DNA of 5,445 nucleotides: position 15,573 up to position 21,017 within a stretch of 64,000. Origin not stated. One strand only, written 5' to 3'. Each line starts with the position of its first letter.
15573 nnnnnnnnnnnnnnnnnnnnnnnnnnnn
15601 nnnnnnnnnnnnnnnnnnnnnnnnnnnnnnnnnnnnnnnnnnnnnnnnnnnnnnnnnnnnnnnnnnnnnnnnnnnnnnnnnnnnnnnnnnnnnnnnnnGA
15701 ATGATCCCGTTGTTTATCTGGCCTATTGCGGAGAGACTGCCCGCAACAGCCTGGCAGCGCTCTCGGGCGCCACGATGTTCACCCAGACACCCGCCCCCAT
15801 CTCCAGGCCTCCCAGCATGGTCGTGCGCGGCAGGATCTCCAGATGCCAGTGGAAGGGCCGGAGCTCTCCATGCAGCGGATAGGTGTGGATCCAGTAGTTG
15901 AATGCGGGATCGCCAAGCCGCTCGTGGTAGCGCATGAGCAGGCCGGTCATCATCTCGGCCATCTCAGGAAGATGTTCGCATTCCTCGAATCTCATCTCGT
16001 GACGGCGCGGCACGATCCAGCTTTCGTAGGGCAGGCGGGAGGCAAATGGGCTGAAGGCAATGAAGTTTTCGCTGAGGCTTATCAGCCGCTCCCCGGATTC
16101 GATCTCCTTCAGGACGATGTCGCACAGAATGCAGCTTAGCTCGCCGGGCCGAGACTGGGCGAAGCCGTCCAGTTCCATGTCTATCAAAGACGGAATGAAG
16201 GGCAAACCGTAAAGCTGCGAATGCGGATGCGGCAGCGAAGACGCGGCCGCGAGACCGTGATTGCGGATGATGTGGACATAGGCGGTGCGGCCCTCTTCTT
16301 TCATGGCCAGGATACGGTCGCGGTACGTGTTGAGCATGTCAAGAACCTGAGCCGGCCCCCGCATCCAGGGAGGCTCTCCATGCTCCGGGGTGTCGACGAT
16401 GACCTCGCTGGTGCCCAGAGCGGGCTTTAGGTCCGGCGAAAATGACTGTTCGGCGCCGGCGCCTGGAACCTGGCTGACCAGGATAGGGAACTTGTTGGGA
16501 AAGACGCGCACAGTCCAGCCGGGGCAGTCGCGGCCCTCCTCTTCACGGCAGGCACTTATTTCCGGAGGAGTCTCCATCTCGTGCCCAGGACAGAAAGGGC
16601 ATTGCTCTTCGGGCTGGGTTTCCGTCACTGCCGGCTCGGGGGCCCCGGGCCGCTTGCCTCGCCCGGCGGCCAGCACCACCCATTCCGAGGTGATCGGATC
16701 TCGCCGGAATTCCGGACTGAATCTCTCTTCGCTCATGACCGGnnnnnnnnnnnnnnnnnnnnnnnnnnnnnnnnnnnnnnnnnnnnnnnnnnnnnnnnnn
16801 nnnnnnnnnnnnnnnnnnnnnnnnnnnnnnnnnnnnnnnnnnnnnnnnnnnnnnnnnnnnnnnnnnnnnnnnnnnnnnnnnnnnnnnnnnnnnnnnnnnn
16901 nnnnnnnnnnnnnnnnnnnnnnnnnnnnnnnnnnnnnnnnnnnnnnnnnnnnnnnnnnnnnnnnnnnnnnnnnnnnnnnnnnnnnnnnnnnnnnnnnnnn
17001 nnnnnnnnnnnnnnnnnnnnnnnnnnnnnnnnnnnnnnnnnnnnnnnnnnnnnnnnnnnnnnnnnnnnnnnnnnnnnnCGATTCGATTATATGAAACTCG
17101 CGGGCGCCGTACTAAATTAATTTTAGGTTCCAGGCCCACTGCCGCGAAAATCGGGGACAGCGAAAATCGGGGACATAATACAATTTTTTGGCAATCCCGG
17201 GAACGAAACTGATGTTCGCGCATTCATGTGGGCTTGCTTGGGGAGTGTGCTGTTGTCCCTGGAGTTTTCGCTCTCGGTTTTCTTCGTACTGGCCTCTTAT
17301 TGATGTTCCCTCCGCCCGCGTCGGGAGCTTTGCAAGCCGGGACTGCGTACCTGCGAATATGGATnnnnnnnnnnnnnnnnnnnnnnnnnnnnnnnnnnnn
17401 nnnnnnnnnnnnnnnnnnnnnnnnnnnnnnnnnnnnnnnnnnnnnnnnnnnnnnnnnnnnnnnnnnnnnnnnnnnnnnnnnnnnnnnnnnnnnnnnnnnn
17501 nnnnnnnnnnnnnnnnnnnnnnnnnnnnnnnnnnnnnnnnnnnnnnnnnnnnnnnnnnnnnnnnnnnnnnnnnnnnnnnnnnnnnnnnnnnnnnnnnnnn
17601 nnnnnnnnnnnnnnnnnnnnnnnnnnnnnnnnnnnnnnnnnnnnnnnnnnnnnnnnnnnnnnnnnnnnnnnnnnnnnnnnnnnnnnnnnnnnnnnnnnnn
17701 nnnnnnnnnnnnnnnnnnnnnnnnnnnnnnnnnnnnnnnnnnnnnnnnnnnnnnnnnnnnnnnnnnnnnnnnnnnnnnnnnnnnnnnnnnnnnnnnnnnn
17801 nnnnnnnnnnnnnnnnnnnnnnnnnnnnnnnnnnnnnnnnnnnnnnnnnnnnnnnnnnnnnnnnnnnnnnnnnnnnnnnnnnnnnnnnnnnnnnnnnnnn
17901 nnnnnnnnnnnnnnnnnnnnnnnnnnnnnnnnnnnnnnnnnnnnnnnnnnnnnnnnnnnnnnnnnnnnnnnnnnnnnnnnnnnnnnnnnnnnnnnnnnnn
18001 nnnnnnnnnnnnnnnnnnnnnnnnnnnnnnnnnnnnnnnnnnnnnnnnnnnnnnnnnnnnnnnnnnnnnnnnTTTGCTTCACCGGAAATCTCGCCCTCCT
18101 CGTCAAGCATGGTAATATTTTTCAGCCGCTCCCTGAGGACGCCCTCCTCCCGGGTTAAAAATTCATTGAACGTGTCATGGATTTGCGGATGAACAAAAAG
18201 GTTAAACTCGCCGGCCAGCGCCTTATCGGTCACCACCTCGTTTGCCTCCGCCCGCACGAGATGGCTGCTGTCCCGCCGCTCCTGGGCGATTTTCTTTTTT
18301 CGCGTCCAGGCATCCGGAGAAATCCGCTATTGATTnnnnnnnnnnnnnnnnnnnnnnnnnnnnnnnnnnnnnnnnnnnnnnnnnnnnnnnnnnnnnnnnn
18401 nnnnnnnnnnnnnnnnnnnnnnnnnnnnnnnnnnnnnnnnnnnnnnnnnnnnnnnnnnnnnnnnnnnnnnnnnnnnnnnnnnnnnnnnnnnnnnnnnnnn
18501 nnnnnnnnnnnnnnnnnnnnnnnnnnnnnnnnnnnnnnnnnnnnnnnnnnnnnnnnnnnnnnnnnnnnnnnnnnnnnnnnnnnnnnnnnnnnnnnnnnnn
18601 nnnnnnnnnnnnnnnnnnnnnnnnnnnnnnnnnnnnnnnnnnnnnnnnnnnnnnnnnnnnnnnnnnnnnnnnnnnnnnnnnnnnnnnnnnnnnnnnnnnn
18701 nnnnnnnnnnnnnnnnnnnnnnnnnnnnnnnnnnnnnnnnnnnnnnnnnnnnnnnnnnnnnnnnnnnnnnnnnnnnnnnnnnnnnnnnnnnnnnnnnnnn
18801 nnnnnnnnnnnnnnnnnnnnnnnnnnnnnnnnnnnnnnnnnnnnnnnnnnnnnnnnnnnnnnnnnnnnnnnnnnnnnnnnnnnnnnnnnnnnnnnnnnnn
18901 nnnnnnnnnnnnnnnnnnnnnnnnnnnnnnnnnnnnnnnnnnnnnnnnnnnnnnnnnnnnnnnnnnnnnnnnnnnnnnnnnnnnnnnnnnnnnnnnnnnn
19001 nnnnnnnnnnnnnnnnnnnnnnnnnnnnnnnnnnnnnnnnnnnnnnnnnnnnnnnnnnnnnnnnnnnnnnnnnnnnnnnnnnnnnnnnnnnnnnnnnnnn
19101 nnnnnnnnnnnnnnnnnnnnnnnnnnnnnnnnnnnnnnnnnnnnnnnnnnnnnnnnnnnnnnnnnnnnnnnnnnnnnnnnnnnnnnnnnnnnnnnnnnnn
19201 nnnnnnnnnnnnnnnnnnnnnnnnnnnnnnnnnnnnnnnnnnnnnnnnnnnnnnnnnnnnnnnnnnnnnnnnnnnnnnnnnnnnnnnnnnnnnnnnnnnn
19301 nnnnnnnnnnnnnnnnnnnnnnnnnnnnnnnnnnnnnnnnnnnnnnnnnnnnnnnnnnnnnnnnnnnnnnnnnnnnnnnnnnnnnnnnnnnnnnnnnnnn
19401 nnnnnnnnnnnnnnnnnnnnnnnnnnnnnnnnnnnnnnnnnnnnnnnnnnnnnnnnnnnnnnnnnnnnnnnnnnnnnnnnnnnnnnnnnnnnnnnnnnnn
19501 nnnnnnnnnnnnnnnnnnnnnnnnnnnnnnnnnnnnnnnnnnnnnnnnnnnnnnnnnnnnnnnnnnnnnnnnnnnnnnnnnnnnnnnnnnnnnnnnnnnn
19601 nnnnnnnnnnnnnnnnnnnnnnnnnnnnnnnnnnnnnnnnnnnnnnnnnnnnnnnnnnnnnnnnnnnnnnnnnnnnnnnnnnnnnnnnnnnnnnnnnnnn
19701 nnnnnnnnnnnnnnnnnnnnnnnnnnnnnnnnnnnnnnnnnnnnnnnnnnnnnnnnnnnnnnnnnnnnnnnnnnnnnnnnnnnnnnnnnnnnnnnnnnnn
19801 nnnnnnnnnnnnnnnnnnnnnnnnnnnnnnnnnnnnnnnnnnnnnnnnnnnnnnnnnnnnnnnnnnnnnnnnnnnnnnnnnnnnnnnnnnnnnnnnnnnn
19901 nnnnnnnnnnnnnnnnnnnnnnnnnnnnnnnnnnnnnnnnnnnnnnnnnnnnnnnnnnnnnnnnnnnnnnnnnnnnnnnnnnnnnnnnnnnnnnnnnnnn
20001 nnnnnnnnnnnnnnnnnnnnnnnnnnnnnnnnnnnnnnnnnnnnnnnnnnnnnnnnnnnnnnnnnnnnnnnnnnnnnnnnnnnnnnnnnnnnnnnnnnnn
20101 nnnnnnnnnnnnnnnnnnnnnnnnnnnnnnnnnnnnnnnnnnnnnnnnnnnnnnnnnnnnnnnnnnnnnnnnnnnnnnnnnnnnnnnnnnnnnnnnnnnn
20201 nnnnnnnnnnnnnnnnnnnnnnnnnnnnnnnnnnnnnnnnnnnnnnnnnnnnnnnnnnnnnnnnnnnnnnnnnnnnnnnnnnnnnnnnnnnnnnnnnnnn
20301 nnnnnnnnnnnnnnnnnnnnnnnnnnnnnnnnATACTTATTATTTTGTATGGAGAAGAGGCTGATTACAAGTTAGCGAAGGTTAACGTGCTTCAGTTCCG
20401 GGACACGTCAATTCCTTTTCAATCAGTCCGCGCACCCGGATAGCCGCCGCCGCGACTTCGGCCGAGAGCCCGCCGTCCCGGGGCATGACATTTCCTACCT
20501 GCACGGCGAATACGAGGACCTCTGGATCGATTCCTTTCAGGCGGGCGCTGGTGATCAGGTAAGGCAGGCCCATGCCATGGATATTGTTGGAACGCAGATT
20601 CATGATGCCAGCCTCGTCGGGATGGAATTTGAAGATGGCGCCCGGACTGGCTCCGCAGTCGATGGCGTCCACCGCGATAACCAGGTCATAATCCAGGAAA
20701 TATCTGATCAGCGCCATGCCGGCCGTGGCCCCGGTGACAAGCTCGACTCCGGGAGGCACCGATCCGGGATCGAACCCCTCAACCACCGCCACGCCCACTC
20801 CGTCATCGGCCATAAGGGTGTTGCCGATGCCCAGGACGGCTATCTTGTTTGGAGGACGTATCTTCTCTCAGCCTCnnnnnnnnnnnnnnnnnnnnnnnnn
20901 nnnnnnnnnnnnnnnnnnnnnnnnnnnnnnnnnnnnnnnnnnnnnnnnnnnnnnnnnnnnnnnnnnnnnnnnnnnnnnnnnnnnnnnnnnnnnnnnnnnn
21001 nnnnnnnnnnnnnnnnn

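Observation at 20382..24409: Operon architecture suggests a membrane-anchored, Tat-exported [NiFeSe] uptake hydrogenase with its own b-type cytochrome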

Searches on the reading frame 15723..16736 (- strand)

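Call 30: search_protein_families(library=pfam, proteins=[window:15723-16736:-], max_evalue=0.001)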
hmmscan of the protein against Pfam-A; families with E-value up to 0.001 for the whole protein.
window:15723-16736:- (337 aa): 3 families
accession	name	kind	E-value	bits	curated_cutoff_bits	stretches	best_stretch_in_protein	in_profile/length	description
PF01087.27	GalP_UDP_transf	-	1.6e-10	42.2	22.1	1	7-182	11-184/184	Galactose-1-phosphate uridyl transferase, N-terminal domain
PF16268.10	DUF4921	-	2.2e-07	30.6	28.5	0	150-326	220-388/425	Domain of unknown function (DUF4921)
PF02744.22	GalP_UDP_tr_C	-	5e-05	23.5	29.2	1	198-300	11-118/165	Galactose-1-phosphate uridyl transferase, C-terminal domain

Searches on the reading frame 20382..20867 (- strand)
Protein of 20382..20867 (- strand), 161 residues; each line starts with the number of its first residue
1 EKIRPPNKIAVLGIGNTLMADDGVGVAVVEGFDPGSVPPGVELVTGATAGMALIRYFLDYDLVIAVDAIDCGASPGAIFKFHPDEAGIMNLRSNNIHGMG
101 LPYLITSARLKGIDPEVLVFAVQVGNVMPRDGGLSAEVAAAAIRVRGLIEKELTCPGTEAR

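Call 5: search_protein_families(library=pfam, proteins=[window:20382-20813:-], max_evalue=0.01)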
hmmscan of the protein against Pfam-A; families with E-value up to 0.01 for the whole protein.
window:20382-20813:- (143 aa): 1 family
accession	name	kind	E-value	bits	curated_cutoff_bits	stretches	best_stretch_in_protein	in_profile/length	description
PF01750.23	HycI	-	1.2e-15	57.9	23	1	19-132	13-128/130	Hydrogenase maturation protease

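Call 14: search_protein_families(library=ncbifam, proteins=[window:20382-20867:-], max_evalue=0.001)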
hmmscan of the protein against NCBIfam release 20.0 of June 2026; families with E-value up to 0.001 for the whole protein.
window:20382-20867:- (161 aa): 7 families
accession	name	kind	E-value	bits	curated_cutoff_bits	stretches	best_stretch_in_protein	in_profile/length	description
TIGR00072.1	hydrog_prot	superfamily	1.7e-30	105.9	47.45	1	11-153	2-145/145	hydrogenase maturation protease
TIGR00140.1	hupD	subfamily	1.3e-19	70.6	151.8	1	9-145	1-139/151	HyaD/HybD family hydrogenase maturation endopeptidase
NF007777.0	PRK10466.1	equivalog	3.9e-17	62.5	190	1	8-157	2-153/164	HyaD/HybD family hydrogenase maturation endopeptidase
NF045519.1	NiFeSe_H2_mat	exception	1.3e-16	60.8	190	1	8-141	2-135/152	NiFeSe hydrogenase maturation protease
TIGR00130.1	frhD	equivalog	1.3e-11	44.8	134.95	1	8-153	4-151/153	coenzyme F420-reducing hydrogenase, FrhD protein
NF007616.0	PRK10264.1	equivalog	1.7e-10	40.9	261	1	8-85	5-83/195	hydrogenase 1 maturation protease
TIGR00142.1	hycI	equivalog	1.4e-06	28.1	119.1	1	11-149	3-138/146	hydrogenase maturation peptidase HycI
